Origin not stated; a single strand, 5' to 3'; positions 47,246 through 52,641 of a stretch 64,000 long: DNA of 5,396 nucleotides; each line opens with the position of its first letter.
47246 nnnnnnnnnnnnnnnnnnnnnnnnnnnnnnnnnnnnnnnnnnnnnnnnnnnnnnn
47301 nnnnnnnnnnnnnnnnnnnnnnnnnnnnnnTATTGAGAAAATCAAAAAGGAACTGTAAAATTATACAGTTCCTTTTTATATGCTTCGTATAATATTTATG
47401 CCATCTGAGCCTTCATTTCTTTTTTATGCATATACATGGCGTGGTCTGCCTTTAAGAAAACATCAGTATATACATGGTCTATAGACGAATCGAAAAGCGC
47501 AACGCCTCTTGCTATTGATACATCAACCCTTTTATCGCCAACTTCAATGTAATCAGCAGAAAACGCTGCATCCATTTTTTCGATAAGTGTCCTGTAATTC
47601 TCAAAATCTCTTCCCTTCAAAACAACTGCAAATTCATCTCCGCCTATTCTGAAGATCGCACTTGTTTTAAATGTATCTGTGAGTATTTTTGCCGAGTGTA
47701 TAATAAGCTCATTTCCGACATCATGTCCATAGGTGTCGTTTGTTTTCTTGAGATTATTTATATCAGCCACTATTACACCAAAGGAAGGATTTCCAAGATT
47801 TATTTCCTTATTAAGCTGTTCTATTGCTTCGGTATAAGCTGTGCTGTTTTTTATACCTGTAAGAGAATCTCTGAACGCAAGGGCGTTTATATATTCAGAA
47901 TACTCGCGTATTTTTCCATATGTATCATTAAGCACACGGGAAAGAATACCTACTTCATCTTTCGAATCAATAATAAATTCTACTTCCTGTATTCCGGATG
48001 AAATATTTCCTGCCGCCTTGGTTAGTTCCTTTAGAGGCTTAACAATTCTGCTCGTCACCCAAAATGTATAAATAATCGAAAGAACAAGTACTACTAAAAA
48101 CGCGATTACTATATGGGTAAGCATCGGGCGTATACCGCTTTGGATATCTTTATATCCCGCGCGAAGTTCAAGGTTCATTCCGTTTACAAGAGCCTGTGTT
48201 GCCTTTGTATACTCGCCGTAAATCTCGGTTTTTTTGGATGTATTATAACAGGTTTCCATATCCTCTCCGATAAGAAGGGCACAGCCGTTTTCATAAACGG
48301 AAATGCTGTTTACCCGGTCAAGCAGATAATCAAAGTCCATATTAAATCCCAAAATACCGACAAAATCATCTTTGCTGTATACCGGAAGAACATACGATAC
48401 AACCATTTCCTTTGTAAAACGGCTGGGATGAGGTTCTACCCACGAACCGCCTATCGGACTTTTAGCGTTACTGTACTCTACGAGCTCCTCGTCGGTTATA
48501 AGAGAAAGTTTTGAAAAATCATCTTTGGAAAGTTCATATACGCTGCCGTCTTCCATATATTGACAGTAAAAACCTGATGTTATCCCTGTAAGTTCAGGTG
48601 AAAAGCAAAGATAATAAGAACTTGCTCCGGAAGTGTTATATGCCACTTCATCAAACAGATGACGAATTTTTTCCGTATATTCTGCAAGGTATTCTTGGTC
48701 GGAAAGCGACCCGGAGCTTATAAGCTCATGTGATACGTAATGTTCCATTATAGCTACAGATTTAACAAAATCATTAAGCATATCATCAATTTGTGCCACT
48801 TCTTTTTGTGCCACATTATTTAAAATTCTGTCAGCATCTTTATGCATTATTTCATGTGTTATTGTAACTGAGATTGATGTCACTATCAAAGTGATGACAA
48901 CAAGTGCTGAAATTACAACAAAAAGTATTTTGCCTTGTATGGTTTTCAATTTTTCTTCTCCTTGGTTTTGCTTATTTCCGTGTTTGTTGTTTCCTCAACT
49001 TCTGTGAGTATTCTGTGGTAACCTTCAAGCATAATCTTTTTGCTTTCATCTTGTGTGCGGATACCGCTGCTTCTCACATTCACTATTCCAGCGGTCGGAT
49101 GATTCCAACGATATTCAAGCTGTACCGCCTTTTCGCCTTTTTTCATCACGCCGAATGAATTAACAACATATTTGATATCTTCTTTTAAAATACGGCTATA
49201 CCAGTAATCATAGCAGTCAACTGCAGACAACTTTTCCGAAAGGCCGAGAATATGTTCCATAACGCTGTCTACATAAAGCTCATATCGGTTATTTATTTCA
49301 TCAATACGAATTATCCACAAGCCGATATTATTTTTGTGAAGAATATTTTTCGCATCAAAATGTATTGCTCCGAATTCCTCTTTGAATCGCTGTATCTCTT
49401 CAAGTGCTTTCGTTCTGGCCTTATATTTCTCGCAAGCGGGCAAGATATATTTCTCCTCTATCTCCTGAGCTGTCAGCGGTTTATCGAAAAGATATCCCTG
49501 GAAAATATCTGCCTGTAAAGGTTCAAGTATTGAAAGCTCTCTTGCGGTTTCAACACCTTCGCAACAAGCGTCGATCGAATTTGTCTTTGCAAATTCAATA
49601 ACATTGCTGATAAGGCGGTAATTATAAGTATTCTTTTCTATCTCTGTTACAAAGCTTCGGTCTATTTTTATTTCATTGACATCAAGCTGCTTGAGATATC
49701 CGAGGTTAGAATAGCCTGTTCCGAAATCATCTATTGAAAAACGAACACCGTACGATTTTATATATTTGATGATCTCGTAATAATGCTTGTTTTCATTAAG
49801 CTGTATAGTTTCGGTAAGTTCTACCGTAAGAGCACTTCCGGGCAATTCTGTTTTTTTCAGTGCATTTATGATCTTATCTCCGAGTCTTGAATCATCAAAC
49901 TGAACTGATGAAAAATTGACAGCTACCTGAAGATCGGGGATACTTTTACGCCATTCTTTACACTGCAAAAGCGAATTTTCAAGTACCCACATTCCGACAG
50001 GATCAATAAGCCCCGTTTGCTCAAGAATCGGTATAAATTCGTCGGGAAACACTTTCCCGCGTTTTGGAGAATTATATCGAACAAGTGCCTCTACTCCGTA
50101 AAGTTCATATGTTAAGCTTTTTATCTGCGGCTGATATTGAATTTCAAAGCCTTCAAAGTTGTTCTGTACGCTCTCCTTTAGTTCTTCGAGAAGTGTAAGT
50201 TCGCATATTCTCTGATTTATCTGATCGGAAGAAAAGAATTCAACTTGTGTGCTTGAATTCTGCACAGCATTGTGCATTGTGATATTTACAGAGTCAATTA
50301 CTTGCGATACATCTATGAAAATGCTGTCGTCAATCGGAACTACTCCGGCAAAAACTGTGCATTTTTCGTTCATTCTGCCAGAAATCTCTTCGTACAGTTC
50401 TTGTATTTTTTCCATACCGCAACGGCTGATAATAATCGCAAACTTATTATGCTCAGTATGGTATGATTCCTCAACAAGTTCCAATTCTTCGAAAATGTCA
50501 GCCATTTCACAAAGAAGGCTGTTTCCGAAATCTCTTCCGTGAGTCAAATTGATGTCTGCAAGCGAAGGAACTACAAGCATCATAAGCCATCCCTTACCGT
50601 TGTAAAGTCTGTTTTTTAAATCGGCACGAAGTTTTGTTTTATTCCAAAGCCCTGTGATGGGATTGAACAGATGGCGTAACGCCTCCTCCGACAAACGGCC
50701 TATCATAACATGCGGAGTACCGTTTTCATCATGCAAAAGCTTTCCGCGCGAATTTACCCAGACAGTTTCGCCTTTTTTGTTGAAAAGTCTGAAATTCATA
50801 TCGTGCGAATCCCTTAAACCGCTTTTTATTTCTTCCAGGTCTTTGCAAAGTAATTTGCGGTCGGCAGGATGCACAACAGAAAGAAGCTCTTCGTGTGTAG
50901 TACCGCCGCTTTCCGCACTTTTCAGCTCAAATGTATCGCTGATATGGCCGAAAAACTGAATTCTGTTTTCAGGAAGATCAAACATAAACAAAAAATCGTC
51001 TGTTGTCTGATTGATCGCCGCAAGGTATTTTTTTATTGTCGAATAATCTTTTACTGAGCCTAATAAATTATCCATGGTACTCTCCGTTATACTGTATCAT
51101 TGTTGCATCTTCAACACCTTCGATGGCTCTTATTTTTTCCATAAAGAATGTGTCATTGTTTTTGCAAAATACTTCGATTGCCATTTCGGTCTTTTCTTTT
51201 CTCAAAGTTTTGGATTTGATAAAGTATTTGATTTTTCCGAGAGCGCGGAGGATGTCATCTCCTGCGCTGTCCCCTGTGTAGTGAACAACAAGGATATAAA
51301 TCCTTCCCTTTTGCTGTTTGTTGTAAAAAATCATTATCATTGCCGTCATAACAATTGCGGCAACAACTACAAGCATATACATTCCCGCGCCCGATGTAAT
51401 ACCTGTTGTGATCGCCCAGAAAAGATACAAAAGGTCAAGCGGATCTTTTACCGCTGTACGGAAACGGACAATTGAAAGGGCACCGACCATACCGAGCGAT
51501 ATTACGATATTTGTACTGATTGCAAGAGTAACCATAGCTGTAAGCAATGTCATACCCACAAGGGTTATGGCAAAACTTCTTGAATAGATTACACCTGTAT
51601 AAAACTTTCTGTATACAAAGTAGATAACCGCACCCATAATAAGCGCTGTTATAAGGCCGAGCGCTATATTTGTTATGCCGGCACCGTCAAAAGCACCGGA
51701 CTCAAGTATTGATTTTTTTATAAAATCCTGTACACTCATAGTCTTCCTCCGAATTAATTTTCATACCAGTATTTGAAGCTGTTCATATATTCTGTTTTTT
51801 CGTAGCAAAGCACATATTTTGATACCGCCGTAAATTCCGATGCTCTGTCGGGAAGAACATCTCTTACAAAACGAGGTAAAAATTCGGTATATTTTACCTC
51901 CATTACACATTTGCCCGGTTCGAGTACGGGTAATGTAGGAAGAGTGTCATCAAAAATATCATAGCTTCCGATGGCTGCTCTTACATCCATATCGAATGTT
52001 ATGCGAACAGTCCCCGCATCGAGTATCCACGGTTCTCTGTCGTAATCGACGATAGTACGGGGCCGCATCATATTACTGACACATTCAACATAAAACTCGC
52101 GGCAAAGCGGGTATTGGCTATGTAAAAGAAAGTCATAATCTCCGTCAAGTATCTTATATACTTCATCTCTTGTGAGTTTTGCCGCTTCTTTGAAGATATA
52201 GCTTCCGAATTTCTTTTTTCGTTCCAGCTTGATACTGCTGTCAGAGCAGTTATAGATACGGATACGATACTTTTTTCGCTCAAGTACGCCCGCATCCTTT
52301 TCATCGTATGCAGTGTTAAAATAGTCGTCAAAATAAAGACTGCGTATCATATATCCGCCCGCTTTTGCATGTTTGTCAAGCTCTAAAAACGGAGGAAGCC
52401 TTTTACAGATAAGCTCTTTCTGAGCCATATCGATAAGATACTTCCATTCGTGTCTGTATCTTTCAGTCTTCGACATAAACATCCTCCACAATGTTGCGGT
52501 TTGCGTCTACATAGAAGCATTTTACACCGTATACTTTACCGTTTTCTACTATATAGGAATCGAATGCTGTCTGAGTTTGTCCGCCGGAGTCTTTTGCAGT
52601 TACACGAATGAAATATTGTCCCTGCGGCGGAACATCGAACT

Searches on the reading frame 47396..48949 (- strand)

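Call 7: search_protein_families(library=pfam, proteins=[window:47396-48949:-], max_evalue=0.01)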
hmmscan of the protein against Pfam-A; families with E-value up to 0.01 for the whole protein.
window:47396-48949:- (517 aa): 4 families
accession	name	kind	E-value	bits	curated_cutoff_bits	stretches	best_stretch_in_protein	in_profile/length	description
PF00990.26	GGDEF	-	5.7e-26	91.6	23.8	1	358-513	1-159/161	Diguanylate cyclase, GGDEF domain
PF02743.24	dCache_1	-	5.9e-08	33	45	1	131-229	74-175/240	Cache domain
PF00672.30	HAMP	-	1.5e-07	32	25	1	297-348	1-52/53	HAMP domain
PF22673.2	MCP-like_PDC_1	-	0.0079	17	27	0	155-209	56-111/113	Methyl-accepting chemotaxis protein-like, first PDC sensor domain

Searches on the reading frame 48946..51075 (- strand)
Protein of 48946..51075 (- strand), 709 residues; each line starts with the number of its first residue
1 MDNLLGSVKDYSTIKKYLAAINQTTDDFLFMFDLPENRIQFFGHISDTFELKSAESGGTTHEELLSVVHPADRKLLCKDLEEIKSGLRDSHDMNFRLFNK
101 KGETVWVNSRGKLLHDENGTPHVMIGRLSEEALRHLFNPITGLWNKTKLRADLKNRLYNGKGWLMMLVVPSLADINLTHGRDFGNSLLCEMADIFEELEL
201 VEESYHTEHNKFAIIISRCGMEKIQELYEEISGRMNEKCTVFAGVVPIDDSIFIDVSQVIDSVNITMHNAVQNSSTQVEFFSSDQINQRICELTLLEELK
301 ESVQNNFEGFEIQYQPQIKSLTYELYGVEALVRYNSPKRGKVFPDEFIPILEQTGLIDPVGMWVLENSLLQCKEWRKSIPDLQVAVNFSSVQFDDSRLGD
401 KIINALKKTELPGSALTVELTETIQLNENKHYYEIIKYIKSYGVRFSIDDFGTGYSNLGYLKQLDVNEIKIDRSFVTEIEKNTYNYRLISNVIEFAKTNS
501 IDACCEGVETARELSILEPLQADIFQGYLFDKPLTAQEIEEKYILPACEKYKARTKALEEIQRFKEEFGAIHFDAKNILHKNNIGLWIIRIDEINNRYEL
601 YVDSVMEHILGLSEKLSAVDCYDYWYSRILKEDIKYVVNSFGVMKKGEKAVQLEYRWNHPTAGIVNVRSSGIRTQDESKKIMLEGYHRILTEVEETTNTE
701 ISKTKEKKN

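Call 7: search_protein_families(library=pfam, proteins=[window:48946-51075:-], max_evalue=0.01)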
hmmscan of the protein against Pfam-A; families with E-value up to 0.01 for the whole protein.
window:48946-51075:- (709 aa): 3 families
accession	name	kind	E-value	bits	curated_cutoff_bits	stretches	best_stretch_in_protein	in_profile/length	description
PF00563.25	EAL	-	1.3e-59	201.9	31.3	1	299-533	4-236/236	EAL domain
PF08447.18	PAS_3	-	1e-20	74.2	25.6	2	49-126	12-87/89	PAS fold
PF00990.26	GGDEF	-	2.7e-05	24.5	23.8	1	139-238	5-110/161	Diguanylate cyclase, GGDEF domain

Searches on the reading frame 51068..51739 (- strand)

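Call 7: search_protein_families(library=pfam, proteins=[window:51068-51739:-], max_evalue=0.01)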
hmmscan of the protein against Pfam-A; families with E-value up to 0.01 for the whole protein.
window:51068-51739:- (223 aa): 1 family
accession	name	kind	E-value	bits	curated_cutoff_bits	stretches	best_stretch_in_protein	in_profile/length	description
PF16316.10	DUF4956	-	1.9e-09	37.9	30.6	1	39-138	5-109/169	Domain of unknown function (DUF4956)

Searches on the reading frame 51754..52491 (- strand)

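Call 7: search_protein_families(library=pfam, proteins=[window:51754-52491:-], max_evalue=0.01)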
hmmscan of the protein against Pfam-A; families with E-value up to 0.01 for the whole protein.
window:51754-52491:- (245 aa): 1 family
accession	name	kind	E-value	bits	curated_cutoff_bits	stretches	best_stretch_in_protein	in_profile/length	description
PF09359.15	VTC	-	3e-31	109.2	23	1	13-231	2-232/235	VTC domain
